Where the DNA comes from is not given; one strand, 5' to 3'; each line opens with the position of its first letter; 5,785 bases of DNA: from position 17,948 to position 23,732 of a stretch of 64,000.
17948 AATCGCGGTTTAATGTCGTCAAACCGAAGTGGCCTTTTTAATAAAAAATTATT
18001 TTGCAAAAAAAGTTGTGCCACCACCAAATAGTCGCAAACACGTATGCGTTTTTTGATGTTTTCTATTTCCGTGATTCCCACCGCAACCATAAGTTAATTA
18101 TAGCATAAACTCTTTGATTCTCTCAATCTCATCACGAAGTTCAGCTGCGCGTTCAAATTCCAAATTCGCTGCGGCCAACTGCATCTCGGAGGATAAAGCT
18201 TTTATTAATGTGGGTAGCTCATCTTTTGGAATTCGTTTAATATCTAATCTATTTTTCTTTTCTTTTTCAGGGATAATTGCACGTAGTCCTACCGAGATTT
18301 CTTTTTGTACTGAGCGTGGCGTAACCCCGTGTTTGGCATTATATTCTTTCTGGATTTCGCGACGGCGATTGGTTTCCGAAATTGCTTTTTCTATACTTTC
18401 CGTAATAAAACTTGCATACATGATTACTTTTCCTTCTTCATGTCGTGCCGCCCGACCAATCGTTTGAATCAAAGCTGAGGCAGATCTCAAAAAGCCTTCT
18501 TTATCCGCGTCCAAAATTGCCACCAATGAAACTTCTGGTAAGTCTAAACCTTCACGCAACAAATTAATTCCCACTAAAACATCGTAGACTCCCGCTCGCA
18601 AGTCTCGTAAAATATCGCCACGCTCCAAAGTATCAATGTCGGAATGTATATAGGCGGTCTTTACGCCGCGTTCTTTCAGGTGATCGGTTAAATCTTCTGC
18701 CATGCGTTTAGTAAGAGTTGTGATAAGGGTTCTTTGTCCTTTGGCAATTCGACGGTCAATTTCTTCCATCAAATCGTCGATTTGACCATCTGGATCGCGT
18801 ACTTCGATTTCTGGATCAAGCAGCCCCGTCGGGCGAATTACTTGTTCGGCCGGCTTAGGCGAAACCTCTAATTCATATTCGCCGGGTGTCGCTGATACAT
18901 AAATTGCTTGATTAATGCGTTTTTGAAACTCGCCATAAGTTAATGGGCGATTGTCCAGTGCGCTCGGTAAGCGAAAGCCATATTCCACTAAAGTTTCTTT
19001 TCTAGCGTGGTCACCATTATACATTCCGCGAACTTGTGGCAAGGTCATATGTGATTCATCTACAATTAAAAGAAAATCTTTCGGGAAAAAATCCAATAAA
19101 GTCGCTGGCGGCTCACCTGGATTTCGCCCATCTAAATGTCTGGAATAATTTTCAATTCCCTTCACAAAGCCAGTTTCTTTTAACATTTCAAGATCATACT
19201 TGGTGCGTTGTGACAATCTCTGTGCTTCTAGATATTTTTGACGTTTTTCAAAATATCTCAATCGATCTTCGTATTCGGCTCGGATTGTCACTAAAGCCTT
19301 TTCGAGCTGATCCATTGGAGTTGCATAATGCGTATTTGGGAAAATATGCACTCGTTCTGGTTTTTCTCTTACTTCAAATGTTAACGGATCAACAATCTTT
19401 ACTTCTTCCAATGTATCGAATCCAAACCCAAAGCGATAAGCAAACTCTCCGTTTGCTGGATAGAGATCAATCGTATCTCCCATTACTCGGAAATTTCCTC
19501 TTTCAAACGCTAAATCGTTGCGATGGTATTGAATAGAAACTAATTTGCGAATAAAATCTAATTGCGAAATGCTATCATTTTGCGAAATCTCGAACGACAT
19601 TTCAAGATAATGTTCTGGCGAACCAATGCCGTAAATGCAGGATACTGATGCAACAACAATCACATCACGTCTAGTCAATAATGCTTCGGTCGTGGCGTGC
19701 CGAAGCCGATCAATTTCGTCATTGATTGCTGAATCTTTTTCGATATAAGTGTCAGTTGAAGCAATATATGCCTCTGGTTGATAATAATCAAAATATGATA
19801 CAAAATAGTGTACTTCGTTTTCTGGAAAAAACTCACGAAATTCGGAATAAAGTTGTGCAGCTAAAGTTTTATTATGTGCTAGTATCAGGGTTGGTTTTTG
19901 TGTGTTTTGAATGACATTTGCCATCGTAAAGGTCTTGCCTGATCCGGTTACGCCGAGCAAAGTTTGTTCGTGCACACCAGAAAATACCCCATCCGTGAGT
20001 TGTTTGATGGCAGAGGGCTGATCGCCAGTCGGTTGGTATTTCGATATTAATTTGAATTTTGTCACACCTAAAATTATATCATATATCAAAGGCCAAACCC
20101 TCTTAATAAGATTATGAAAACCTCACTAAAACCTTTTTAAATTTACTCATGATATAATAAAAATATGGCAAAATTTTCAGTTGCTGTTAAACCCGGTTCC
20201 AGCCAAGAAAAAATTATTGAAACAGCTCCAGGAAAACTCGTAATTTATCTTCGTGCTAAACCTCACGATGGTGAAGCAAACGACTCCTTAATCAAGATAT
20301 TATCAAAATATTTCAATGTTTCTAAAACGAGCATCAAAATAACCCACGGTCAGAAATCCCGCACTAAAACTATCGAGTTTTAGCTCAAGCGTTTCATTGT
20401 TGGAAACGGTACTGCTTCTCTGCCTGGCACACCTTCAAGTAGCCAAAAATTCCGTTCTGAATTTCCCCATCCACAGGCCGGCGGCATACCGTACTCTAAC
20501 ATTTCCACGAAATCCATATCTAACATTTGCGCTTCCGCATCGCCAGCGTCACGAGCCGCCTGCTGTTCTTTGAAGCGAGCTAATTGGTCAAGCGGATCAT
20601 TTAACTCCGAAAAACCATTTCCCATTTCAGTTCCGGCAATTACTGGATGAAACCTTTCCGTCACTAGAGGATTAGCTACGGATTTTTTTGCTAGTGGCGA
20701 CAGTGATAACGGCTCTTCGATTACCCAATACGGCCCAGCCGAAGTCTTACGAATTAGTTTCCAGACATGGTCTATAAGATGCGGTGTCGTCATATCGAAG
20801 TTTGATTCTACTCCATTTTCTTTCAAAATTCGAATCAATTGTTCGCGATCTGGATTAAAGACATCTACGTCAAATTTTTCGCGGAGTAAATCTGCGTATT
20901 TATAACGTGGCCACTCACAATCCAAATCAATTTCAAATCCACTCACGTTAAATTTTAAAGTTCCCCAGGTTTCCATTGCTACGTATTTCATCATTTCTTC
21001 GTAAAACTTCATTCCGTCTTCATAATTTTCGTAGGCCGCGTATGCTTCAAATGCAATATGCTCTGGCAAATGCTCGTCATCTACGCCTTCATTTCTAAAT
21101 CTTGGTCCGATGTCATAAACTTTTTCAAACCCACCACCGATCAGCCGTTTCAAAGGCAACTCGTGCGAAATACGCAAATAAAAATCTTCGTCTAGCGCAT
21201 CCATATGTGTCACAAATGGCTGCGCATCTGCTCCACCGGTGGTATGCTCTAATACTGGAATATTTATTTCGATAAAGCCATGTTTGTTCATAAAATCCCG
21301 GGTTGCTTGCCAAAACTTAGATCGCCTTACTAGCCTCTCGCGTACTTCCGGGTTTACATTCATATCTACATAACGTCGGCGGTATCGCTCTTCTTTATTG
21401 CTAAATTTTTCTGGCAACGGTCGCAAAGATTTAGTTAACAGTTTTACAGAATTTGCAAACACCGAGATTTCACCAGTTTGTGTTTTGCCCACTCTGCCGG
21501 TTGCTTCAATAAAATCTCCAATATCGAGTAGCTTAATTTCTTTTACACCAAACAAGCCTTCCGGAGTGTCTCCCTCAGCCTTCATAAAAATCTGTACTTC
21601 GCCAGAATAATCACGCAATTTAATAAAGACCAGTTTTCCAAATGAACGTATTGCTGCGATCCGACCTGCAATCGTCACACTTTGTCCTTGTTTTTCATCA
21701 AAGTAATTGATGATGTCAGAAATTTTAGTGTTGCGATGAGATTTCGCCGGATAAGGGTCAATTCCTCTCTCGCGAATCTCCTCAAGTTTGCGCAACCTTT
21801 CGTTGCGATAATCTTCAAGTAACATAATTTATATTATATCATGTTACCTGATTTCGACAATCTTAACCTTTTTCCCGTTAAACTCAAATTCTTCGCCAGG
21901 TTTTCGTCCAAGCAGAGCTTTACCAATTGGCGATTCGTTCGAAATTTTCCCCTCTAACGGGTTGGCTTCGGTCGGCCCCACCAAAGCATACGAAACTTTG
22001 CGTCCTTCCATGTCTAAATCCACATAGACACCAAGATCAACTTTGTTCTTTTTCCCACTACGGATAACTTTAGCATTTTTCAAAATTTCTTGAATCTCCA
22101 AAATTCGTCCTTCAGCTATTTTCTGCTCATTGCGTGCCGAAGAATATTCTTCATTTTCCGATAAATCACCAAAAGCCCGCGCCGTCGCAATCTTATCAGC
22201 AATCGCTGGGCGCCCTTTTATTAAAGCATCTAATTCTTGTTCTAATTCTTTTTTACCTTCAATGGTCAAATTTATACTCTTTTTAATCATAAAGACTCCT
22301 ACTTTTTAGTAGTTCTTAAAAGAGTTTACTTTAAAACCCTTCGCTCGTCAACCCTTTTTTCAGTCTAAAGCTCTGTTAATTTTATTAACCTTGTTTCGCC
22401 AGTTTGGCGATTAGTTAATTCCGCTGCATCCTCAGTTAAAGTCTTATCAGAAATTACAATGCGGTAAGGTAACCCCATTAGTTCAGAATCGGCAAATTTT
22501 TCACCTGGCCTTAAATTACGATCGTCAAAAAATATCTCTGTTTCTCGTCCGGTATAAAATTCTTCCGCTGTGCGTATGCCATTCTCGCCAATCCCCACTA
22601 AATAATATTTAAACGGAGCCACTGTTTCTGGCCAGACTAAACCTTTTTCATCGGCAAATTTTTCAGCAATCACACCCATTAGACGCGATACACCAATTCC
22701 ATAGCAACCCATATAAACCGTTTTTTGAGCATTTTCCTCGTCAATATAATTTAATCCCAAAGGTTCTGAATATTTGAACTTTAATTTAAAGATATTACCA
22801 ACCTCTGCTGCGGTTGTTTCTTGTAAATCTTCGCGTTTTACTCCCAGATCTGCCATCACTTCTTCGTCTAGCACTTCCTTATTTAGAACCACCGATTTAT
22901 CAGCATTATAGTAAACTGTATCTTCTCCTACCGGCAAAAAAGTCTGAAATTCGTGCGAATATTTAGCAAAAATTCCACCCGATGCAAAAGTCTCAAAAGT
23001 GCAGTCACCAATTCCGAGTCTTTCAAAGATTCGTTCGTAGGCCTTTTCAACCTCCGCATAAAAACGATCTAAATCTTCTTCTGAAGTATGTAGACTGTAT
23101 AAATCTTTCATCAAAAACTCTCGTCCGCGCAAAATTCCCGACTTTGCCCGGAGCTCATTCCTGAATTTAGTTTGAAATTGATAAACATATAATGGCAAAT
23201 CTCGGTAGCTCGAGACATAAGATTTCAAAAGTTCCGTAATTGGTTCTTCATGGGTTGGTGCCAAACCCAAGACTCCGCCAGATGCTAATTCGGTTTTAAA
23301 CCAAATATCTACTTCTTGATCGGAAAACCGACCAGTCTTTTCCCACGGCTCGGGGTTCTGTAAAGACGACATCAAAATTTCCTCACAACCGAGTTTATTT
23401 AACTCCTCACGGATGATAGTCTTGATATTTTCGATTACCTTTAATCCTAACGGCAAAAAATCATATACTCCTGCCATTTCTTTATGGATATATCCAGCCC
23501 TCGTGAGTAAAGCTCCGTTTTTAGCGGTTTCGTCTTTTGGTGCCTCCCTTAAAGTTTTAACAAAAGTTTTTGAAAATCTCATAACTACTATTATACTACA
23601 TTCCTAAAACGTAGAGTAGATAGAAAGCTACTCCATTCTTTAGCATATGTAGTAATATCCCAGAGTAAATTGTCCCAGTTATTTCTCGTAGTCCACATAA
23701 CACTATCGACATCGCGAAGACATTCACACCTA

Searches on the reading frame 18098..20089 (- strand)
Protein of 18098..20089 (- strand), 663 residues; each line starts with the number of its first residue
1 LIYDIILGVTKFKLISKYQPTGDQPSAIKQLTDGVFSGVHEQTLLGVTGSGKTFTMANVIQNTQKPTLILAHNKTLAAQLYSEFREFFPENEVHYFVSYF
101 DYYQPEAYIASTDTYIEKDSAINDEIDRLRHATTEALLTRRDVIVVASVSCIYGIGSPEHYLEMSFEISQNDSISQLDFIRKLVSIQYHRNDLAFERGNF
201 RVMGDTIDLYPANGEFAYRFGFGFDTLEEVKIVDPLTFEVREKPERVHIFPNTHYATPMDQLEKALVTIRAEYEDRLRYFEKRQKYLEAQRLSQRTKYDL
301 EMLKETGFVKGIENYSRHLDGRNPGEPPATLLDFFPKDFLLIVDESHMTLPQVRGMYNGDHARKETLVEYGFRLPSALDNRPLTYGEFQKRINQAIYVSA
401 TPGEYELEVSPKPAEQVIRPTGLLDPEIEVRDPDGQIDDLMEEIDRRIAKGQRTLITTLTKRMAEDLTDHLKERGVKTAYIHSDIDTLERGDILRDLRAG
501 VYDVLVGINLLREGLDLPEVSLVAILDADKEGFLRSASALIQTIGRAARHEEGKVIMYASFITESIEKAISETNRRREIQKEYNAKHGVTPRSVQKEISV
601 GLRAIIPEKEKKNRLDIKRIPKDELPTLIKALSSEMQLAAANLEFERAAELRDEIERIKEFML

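Call 10: search_protein_families(library=pfam, proteins=[window:18098-20089:-])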
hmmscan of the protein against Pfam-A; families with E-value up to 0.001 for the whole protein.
window:18098-20089:- (663 aa): 7 families
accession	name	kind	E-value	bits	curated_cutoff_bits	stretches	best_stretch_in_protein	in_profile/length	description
PF17757.6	UvrB_inter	-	3.6e-23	81.9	22.9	1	167-255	2-91/91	UvrB interaction domain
PF00271.37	Helicase_C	-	2.3e-21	76.6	23.5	1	437-550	3-109/110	Helicase conserved C-terminal domain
PF12344.14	UvrB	-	6.5e-20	71.1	27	1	557-598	1-42/43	Ultra-violet resistance protein B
PF04851.21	ResIII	-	1.5e-11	44.9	22.5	1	19-94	3-83/164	Type III restriction enzyme, res subunit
PF02151.25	UVR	-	2.8e-10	40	21.5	1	628-660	3-35/36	UvrB/uvrC motif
PF00270.35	DEAD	-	1.2e-07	32.1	26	1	23-97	3-80/167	DEAD/DEAH box helicase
PF13401.12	AAA_22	-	0.00037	21.3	27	0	44-142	10-84/130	AAA domain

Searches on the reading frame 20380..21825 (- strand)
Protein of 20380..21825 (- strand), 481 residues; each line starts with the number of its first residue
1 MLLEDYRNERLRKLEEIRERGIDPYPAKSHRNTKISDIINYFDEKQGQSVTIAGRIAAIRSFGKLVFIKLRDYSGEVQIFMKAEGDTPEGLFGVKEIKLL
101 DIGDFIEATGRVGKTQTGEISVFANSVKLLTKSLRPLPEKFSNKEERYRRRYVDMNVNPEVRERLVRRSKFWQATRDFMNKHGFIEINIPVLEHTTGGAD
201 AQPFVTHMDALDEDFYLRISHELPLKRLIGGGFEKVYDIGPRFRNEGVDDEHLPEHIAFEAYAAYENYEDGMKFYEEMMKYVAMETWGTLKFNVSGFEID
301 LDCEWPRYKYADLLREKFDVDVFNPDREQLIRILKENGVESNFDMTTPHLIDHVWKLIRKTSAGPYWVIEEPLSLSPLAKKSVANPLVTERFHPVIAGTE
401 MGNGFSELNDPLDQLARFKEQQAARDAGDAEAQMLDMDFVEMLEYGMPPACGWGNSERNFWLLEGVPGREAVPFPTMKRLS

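Call 62: search_protein_families(library=pfam, proteins=[window:20380-21825:-])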
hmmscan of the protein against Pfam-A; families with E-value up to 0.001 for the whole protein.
window:20380-21825:- (481 aa): 2 families
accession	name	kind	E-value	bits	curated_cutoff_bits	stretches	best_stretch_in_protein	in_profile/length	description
PF00152.25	tRNA-synt_2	-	1.1e-63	215.6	25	1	144-477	2-307/308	tRNA synthetases class II (D, K and N)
PF01336.31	tRNA_anti-codon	-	2.1e-16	60.1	27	1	50-130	1-75/75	OB-fold nucleic acid binding domain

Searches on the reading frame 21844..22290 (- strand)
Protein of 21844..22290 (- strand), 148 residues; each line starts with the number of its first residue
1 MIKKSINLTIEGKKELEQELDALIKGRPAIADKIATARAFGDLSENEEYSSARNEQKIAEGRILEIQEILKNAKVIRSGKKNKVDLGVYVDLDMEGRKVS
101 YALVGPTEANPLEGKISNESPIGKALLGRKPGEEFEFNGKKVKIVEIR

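Call 10: search_protein_families(library=pfam, proteins=[window:21844-22290:-])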
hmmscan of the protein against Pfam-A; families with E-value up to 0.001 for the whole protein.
window:21844-22290:- (148 aa): 2 families
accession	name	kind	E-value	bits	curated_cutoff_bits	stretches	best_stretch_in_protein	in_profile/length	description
PF03449.20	GreA_GreB_N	-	1.5e-22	80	24.5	1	7-75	2-71/71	Transcription elongation factor, N-terminal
PF01272.25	GreA_GreB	-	3.3e-18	65.9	26.9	1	81-147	3-75/77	Transcription elongation factor, GreA/GreB, C-term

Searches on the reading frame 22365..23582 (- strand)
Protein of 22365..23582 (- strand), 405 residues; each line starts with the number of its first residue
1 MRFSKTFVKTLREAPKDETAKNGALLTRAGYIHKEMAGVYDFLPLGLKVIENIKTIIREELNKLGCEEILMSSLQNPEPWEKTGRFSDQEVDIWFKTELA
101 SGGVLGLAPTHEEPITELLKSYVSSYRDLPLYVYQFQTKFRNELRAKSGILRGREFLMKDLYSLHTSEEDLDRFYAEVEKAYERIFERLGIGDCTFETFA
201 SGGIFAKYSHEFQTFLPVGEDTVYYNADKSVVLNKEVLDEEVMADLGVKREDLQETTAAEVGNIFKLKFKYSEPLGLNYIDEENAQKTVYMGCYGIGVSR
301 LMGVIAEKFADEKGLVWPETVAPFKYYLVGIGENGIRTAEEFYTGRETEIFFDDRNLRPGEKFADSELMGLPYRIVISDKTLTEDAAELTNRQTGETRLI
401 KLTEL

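Call 62: search_protein_families(library=pfam, proteins=[window:22365-23582:-])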
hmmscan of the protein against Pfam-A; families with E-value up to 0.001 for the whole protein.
window:22365-23582:- (405 aa): 2 families
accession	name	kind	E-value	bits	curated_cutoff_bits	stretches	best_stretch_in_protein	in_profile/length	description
PF00587.30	tRNA-synt_2b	-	9.8e-36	123.9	29.3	1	103-308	9-178/179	tRNA synthetase class II core domain (G, H, P, S and T)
PF03129.25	HGTP_anticodon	-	5.4e-10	39.7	21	1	349-405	31-87/94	Anticodon binding domain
